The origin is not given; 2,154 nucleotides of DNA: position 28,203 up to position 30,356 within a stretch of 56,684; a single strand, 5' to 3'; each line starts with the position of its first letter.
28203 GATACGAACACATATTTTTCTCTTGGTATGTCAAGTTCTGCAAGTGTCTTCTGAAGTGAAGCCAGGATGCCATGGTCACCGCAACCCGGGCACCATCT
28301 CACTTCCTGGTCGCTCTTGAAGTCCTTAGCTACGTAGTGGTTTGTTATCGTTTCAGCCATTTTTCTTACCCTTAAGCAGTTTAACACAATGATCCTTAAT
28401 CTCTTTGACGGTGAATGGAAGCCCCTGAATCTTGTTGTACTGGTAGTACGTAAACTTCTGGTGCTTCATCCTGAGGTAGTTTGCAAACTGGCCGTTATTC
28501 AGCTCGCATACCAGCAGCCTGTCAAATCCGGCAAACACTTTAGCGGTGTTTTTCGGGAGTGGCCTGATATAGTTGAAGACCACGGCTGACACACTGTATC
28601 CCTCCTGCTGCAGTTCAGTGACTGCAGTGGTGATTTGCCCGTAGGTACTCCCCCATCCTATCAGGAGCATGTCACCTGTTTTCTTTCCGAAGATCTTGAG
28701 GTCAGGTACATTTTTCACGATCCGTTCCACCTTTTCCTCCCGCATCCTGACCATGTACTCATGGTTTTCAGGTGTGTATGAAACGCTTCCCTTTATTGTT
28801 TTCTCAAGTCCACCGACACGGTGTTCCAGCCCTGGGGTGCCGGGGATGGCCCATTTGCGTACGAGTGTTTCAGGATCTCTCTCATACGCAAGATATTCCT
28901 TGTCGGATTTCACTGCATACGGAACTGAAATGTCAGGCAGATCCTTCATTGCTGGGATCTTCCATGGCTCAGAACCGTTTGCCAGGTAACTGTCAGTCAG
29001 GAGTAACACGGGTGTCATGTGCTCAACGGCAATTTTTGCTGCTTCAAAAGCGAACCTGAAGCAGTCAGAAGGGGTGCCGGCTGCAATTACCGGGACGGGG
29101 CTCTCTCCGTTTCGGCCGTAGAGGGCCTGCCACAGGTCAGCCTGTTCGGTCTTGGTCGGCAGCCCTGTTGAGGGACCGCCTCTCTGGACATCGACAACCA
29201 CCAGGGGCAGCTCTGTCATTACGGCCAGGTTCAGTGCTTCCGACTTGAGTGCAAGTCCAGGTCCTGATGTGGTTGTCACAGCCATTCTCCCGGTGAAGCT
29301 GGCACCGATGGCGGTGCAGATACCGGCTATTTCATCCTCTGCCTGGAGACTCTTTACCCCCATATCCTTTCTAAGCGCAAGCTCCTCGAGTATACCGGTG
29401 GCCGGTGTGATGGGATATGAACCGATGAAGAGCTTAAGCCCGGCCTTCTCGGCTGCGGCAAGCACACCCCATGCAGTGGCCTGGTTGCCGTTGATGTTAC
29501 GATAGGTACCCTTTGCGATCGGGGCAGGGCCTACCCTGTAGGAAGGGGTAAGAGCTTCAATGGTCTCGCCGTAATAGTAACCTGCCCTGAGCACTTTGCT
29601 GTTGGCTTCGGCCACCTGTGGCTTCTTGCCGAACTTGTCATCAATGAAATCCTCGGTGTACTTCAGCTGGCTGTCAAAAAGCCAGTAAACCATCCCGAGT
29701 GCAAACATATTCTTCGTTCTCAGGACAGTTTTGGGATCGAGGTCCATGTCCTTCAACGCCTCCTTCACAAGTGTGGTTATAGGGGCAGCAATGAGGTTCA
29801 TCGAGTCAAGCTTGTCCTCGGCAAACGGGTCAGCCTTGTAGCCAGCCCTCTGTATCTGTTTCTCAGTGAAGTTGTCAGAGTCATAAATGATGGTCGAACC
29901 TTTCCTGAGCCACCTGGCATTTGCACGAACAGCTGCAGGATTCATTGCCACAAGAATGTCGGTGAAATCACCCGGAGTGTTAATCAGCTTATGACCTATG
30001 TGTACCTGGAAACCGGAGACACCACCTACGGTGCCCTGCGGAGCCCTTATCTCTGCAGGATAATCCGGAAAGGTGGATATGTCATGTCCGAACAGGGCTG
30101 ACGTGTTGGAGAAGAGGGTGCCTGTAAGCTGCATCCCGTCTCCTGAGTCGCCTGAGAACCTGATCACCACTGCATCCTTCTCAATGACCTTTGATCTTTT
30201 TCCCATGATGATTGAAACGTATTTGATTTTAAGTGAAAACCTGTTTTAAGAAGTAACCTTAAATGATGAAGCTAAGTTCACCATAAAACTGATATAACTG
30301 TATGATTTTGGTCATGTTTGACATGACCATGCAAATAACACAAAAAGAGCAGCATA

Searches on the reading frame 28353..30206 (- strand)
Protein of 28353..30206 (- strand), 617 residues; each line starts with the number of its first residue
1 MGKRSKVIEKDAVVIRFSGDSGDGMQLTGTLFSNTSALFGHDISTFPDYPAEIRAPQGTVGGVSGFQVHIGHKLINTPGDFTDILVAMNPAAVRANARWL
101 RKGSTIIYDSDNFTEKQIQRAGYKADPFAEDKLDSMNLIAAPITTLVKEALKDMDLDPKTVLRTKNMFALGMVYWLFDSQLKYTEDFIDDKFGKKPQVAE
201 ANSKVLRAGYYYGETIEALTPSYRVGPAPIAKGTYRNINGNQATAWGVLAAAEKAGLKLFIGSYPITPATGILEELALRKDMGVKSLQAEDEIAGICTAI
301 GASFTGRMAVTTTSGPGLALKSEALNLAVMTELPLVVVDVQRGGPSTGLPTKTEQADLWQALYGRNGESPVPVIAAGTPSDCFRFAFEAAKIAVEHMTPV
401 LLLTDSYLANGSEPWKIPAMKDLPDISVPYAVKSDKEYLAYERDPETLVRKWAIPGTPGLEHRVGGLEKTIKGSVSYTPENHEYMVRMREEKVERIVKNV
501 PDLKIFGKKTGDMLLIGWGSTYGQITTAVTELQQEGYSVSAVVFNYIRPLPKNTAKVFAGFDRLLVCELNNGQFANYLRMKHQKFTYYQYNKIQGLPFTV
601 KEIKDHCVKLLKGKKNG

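Call 84: search_protein_families(library=pfam, proteins=[window:28353-30206:-], max_evalue=0.001)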
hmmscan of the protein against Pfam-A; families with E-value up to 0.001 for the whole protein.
window:28353-30206:- (617 aa): 4 families
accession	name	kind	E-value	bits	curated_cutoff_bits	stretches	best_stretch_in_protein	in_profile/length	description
PF01855.24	POR_N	-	2.8e-49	168.4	27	1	260-468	10-217/231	Pyruvate flavodoxin/ferredoxin oxidoreductase, thiamine diP-bdg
PF01558.24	POR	-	6.7e-28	98.4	27.4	1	22-210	2-172/173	Pyruvate ferredoxin/flavodoxin oxidoreductase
PF17147.9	PFOR_II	-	3.9e-05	24.4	27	1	512-601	2-100/102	Pyruvate:ferredoxin oxidoreductase core domain II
PF02780.25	Transketolase_C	-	0.0009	19.6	25.9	0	510-566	9-66/124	Transketolase, C-terminal domain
